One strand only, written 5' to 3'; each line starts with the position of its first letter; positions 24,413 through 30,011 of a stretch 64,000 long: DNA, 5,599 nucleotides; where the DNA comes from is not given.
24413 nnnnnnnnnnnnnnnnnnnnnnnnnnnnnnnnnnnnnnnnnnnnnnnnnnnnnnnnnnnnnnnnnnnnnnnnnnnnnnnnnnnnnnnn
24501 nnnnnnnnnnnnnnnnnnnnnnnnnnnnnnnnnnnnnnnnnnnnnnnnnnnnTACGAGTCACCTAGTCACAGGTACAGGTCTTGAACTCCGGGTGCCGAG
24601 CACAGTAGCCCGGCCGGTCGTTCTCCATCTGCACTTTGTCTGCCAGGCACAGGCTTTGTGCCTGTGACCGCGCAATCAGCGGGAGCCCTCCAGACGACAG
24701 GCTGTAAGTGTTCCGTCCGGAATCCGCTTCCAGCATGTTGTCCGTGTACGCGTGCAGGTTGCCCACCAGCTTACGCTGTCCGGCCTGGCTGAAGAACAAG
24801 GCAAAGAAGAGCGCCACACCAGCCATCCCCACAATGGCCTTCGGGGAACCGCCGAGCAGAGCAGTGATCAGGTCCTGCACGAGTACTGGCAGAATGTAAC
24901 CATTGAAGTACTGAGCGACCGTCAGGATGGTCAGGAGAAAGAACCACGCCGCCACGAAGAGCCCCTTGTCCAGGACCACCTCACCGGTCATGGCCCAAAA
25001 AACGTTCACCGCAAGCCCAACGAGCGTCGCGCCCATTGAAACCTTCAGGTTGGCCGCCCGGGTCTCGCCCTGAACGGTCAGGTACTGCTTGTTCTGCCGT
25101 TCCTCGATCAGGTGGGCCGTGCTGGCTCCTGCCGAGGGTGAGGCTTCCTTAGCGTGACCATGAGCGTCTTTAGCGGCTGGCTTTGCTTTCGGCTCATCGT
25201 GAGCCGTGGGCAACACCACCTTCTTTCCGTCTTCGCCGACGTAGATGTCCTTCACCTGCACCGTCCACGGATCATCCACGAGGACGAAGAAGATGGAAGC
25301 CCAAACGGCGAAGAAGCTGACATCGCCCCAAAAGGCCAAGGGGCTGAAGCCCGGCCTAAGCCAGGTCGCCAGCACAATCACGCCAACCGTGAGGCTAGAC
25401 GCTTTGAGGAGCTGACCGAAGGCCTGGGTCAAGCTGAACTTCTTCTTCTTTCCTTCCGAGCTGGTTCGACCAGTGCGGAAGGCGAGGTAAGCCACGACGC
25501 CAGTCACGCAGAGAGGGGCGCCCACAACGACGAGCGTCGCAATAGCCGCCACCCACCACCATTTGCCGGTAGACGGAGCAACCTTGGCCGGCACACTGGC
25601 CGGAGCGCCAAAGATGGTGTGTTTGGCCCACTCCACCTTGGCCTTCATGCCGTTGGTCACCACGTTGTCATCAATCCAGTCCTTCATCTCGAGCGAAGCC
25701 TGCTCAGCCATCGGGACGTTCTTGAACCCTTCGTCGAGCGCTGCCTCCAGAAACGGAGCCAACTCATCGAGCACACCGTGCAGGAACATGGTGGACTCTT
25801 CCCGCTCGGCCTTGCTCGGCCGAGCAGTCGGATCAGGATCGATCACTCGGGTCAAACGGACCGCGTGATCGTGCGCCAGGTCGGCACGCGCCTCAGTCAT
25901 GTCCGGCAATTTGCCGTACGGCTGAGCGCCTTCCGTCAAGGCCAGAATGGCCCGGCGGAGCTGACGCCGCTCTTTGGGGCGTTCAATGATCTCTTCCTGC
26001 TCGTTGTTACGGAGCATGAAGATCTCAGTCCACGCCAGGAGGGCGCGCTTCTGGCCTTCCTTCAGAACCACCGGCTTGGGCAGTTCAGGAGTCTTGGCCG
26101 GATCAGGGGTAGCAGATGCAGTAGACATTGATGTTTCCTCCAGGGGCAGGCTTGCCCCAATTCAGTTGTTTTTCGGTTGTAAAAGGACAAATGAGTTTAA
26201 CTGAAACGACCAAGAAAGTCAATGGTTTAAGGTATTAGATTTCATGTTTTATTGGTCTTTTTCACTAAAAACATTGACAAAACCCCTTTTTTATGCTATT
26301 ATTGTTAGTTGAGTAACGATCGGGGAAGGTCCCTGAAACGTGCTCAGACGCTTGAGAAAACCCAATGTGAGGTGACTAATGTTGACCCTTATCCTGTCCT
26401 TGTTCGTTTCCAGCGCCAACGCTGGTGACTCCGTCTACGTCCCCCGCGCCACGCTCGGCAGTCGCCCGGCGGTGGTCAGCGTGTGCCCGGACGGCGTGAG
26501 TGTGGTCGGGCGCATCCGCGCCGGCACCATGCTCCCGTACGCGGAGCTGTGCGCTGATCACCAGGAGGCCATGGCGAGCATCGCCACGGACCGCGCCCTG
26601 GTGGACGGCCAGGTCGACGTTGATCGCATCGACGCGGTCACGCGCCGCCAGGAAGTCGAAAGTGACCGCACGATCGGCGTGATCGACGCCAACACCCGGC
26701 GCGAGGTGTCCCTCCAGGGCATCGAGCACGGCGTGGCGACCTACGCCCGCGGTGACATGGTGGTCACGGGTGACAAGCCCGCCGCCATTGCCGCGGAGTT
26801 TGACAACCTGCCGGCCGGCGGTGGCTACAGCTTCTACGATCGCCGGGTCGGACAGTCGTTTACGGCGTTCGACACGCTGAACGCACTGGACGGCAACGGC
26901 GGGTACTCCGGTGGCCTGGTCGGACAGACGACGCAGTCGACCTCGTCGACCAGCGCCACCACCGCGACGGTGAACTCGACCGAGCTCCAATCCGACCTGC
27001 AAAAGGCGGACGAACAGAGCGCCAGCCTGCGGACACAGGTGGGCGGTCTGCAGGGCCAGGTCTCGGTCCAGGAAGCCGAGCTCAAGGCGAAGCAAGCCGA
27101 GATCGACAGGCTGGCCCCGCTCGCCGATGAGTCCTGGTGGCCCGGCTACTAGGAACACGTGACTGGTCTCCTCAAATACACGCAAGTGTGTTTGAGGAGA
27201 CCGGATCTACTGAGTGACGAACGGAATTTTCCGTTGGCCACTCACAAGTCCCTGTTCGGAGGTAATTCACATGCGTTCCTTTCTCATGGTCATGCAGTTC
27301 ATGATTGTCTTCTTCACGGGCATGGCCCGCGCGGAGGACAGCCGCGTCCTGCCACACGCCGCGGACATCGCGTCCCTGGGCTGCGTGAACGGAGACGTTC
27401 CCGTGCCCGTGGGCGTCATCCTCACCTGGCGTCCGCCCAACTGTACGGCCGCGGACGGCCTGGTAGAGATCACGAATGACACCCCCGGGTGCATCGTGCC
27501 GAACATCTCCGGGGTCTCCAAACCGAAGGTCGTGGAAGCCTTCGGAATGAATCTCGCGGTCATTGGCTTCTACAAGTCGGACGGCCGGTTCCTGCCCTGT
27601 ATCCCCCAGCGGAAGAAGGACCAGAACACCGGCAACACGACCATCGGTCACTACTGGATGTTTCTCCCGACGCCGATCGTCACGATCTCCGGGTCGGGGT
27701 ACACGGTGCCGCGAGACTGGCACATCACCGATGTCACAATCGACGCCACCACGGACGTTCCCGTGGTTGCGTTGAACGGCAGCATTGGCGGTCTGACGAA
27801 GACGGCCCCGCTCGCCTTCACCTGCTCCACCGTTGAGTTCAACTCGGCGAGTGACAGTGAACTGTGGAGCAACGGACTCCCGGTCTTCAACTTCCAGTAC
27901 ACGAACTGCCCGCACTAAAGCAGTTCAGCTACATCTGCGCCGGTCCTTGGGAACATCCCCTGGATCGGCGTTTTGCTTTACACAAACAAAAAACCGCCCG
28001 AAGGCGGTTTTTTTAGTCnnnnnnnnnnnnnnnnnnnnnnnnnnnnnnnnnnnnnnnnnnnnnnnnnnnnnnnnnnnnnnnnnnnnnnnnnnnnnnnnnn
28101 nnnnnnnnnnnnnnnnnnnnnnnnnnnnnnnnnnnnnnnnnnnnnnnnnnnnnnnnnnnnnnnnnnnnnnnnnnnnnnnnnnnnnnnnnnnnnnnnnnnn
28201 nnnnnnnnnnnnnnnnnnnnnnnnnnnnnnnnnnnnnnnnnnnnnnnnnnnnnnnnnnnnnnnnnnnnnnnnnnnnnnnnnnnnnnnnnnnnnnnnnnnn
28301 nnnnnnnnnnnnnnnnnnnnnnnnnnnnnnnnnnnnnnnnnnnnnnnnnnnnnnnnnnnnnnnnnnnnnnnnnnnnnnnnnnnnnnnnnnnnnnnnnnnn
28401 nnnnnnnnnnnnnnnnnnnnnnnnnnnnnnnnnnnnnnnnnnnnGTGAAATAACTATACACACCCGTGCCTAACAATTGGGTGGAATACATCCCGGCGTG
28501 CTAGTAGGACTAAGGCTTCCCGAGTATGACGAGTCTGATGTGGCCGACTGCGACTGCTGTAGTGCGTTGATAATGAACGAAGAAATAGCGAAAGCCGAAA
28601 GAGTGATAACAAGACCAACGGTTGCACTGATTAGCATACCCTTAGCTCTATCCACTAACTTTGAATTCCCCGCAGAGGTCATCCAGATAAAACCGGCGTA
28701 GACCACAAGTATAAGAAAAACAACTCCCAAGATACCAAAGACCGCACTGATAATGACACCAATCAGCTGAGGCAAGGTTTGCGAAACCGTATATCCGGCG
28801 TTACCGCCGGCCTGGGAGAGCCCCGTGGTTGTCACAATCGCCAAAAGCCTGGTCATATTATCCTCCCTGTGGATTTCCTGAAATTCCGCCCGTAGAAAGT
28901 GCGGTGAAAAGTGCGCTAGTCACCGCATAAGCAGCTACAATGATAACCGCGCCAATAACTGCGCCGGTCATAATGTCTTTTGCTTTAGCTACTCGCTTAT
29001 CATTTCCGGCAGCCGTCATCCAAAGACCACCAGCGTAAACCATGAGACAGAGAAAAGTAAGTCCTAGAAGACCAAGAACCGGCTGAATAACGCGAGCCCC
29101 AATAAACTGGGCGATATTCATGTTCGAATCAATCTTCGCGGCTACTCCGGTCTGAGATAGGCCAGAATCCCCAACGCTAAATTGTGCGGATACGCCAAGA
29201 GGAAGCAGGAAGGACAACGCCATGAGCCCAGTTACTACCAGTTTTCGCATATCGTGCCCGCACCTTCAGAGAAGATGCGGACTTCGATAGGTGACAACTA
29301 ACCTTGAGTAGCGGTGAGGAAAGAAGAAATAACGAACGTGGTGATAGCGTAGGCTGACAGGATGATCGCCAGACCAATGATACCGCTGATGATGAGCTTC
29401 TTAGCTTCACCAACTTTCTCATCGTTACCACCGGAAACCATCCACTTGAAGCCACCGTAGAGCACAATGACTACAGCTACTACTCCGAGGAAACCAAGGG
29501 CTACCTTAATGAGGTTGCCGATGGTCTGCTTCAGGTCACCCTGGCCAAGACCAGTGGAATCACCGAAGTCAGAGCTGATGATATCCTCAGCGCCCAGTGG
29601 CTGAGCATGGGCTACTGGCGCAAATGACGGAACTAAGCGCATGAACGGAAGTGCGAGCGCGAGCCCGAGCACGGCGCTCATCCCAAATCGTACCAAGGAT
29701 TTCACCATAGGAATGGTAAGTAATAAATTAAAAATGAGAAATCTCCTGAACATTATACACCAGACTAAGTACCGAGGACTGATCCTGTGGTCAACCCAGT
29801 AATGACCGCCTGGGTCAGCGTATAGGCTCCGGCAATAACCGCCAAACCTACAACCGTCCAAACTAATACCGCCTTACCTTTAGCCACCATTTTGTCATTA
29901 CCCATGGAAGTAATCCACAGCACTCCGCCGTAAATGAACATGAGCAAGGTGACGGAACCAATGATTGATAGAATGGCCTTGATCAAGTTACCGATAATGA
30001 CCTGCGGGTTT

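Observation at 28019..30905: Operon of six paralogous VirB2/TrbC-pilin-like small proteins with no recognisable secretion machinery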

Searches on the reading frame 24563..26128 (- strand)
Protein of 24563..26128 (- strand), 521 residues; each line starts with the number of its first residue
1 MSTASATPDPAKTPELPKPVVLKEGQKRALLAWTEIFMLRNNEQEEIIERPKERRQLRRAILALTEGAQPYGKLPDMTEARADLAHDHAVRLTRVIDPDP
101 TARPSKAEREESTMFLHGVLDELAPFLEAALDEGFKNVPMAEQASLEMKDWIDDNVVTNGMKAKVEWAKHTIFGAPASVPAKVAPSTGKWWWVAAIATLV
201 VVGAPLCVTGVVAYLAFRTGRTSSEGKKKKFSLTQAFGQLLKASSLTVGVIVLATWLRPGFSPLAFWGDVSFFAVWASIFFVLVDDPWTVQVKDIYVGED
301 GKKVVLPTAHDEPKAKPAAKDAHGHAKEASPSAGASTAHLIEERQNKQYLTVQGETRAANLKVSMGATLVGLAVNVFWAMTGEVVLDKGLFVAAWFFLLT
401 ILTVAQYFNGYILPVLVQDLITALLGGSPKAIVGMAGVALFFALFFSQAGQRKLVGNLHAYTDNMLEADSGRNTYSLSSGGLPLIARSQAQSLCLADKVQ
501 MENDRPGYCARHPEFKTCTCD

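Call 7: search_protein_families(library=pfam, proteins=[window:24563-26128:-], max_evalue=0.01)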
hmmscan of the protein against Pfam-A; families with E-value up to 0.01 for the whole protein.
window:24563-26128:- (521 aa): 0 families

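Call 31: find_homologous_proteins(query=window:24563-26128:-, max_evalue=0.001)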
Query window:24563-26128:- (521 aa): 3 proteins with E <= 0.001 among 8000 candidates.
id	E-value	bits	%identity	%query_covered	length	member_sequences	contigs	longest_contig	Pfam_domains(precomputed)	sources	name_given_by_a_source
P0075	0.0e+0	1179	100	100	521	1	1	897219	-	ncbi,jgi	ncbi:MAG: hypothetical protein WC813_04395 [Patescibacteria group bacterium]|jgi:hypothetical protei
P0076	1.7e-135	471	70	60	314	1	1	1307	-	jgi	jgi:hypothetical protein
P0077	1.3e-71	260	36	99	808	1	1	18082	-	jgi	jgi:hypothetical protein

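Call 61: search_protein_representatives(alignment_id=A2)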
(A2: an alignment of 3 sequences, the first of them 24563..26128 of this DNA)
Query: 3 sequences, 797 profile positions. Proteins with E-value up to 0.001 (for the whole library): 8; up to 1e-10: 7; up to 1e-30: 6. The best 8 are listed.
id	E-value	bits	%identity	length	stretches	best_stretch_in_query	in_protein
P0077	0.0e+00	1559.0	-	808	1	1-796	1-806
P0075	1.5e-297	1006.1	-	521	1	265-797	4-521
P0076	1.4e-200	685.4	-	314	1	484-797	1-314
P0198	1.1e-115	404.7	-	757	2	251-796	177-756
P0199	5.7e-65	236.9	-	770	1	8-796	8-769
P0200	5.2e-49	184.2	-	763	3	1-141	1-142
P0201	9.0e-30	120.5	-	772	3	241-456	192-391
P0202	9.1e-07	44.4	-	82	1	767-797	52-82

Its position next to the array is conserved in close relatives, but the sequences are hypervariable. Any link to the pilins is unproven. The membrane protein has only 8 relatives among 1.8 billion representative proteins (call 61).
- Tried and rejected: Three word-based homologs (call 31) and eight relatives in 1.8 billion representatives (call 61).

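Call 87: search_protein_families(library=ncbifam, proteins=[window:24563-26128:-], max_evalue=0.01)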
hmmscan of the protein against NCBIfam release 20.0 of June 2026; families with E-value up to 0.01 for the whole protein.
window:24563-26128:- (521 aa): 0 families

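Call 96: predict_structure(alignment_id=A2)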
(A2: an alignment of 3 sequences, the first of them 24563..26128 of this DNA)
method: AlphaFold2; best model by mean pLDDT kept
length: 521 residues; sequences in the alignment: 3
mean_pLDDT: 38.1   pTM: 0.24
mean pLDDT of the five models: 38.1, 38.0, 36.8, 36.2, 35.8
residues with pLDDT >= 90: 0; 70-90: 11; 50-70: 57; < 50: 453
segments of 3 or more residues with pLDDT < 50: 1-75, 131-497, 512-521
pLDDT, mean of each block of 10 residues (from residue 1): 32 30 41 47 44 46 46 49 66 62 72 67 56 40 29 30 28 29 35 39 37 35 32 35 37 37 39 39 30 29 29 26 24 32 33 30 37 38 34 44 39 32 33 36 32 26 26 26 28 41 54 43 32
secondary structure, 60 per line:
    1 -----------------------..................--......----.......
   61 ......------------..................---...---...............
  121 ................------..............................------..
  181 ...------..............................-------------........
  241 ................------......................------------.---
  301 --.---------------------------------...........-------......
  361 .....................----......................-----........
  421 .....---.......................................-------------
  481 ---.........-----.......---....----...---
elements in order: H24-41 H44-49 H54-66 H79-96 H106-136 H143-172 H179-183 H190-219 H233-256 H263-284 H337-347 H355-381 H386-407 H413-425 H429-467 H484-492 H498-504 H508-511

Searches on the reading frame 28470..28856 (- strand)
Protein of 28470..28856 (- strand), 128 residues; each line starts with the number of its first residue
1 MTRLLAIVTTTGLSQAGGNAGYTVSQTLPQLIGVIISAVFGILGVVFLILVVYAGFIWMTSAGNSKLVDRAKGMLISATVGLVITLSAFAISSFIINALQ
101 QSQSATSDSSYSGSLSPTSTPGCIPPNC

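Call 3: search_protein_families(library=pfam, proteins=[window:28470-28856:-], max_evalue=1)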
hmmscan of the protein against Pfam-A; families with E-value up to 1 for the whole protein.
window:28470-28856:- (128 aa): 9 families
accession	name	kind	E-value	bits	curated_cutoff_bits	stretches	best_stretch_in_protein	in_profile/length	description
PF18895.5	T4SS_pilin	-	1e-06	29.1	26.6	1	25-95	2-71/71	Type IV secretion system pilin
PF02674.22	Colicin_V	-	0.0071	16.8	29.3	1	28-106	54-132/144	Colicin V production protein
PF05545.16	FixQ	-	0.014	15.7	29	1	36-74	6-44/49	Cbb3-type cytochrome oxidase component FixQ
PF12811.12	BaxI_1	-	0.047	13.7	26.2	1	23-88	94-159/233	Bax inhibitor 1 like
PF00001.26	7tm_1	-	0.056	13.4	30.5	1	32-105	152-228/260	7 transmembrane receptor (rhodopsin family)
PF19814.4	DUF6297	-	0.057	12.7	29.8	1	4-92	84-171/375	Family of unknown function (DUF6297)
PF17534.7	DUF5453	-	0.095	13.1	25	1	30-92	84-147/186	Family of unknown function (DUF5453)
PF05425.18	CopD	-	0.41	11.5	32.1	1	39-101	6-72/105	Copper resistance protein D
PF20563.3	DUF6773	-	0.69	10.2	27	0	45-105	93-153/163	Family of unknown function (DUF6773)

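Call 4: search_protein_families(library=ncbifam, proteins=[window:28470-28856:-], max_evalue=1)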
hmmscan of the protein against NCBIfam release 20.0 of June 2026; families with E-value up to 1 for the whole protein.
window:28470-28856:- (128 aa): 4 families
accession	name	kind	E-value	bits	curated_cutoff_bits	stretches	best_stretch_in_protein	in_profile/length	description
NF045849.1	ICE_MMCAP2_0565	equivalog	1.2e-08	34.5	40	1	23-98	4-79/80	Mbov_0395 family pilin-like conjugal transfer protein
NF045848.1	MMCAP2_0566_fam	domain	0.0036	16.6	90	1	27-110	53-135/322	MMCAP2_0566 family conjugal transfer protein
NF045890.1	conj_pls20_p028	equivalog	0.0095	14.8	150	1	32-110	58-134/377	pLS20_p028 family conjugation system transmembrane protein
TIGR01667.1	YCCS_YHFK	subfamily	0.65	8.1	467.8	1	25-98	9-76/701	YccS/YhfK family putative transporter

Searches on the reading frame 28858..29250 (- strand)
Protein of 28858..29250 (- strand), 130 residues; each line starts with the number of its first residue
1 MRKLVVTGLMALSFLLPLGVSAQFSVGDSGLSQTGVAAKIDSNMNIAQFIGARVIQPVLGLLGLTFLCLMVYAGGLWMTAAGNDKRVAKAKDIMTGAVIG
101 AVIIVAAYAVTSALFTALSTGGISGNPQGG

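Call 3: search_protein_families(library=pfam, proteins=[window:28858-29250:-], max_evalue=1)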
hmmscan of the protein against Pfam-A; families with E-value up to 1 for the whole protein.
window:28858-29250:- (130 aa): 2 families
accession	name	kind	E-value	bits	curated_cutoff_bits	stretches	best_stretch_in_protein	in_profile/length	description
PF18895.5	T4SS_pilin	-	1.4e-06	28.7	26.6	1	56-114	14-71/71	Type IV secretion system pilin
PF02322.20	Cyt_bd_oxida_II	-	0.012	15.4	35.6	1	3-114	111-211/302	Cytochrome bd terminal oxidase subunit II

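Call 4: search_protein_families(library=ncbifam, proteins=[window:28858-29250:-], max_evalue=1)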
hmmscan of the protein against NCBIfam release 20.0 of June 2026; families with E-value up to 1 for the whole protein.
window:28858-29250:- (130 aa): 2 families
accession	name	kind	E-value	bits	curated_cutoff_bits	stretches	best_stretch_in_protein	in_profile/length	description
NF045849.1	ICE_MMCAP2_0565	equivalog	1.3e-05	24.8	40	1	48-115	10-77/80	Mbov_0395 family pilin-like conjugal transfer protein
NF041635.1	STM3941_fam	subfamily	0.74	9.7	40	0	61-109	5-50/157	STM3941 family protein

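Call 14: find_encoding_contigs(protein=window:28858-29250:-, flank=10000, max_places=6)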
Protein window:28858-29250:- (130 aa): 1 contig read that carries it; 1 place shown.
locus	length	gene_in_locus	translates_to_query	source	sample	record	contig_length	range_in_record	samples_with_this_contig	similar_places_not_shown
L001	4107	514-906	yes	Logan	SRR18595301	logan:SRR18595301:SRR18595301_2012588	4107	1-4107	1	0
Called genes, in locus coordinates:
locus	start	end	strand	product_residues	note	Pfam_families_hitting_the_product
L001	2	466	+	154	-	?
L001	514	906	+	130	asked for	PF18895:T4SS_pilin (weak)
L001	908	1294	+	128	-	PF18895:T4SS_pilin (weak)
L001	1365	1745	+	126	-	PF18895:T4SS_pilin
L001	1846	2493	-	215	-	-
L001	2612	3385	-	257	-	-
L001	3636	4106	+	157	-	?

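Call 19: list_cluster_members(proteins=[P0001, window:28858-29250:-, window:28470-28856:-, window:26379-27152:+, window:29765-30349:-, window:58610-60013:-, window:24563-26128:-])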
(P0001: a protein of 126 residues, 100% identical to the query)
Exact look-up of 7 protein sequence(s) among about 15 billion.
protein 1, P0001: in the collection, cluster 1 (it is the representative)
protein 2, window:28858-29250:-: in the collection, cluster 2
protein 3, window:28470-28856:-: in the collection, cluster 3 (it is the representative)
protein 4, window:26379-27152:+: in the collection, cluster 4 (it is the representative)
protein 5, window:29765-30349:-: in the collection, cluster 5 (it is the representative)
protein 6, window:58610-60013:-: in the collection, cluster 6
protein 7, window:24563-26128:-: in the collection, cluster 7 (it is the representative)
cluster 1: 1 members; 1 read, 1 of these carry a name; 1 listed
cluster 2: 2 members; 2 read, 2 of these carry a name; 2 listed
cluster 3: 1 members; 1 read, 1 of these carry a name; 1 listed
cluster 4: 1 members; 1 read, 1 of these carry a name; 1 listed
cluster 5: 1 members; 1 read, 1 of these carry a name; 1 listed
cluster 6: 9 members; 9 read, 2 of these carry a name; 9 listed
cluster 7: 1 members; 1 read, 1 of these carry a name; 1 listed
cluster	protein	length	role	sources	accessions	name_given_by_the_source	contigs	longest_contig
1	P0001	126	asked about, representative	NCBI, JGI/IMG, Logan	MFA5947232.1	MAG: hypothetical protein WC813_04410 [Patescibacteria group bacterium] | hypothetical protein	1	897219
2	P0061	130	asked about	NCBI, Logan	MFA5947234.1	MAG: hypothetical protein WC813_04420 [Patescibacteria group bacterium]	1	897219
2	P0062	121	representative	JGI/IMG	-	TRAP-type C4-dicarboxylate transport system permease small subunit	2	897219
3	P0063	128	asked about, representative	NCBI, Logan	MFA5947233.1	MAG: hypothetical protein WC813_04415 [Patescibacteria group bacterium]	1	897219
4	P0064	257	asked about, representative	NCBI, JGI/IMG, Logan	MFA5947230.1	MAG: hypothetical protein WC813_04400 [Patescibacteria group bacterium] | hypothetical protein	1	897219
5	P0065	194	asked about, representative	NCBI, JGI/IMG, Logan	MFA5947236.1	MAG: pilin [Patescibacteria group bacterium] | hypothetical protein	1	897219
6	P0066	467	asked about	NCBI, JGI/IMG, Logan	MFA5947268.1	MAG: chromosomal replication initiator protein DnaA [Patescibacteria group bacterium] | chromosomal replication initiator protein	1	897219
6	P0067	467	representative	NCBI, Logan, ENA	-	-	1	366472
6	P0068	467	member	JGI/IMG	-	chromosomal replication initiator protein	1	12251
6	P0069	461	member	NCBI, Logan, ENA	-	-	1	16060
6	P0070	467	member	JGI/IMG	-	-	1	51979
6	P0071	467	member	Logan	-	-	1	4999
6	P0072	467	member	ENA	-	-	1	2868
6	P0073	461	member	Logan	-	-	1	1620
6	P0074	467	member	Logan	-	-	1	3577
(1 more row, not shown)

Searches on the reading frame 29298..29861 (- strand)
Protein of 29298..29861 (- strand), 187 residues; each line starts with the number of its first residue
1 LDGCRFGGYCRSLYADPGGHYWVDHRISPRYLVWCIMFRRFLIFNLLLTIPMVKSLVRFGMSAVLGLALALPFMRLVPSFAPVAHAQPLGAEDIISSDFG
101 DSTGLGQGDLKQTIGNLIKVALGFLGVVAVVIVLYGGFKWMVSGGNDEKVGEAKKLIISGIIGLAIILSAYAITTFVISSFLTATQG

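Call 3: search_protein_families(library=pfam, proteins=[window:29298-29861:-], max_evalue=1)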
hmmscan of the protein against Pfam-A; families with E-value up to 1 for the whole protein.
window:29298-29861:- (187 aa): 3 families
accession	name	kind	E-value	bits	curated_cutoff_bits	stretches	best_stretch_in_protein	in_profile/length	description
PF18895.5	T4SS_pilin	-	2.5e-10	40.7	26.6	1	109-177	4-71/71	Type IV secretion system pilin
PF19607.4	DUF6112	-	0.029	14.6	25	1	102-155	7-59/88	Family of unknown function (DUF6112)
PF05987.18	DUF898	-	0.16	11.5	28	1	97-182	164-245/336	Bacterial protein of unknown function (DUF898)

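Call 4: search_protein_families(library=ncbifam, proteins=[window:29298-29861:-], max_evalue=1)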
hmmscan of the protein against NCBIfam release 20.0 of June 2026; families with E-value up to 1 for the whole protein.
window:29298-29861:- (187 aa): 1 family
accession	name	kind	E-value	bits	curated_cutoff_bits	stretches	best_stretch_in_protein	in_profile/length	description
NF045849.1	ICE_MMCAP2_0565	equivalog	3.3e-08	33.1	40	1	110-179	9-78/80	Mbov_0395 family pilin-like conjugal transfer protein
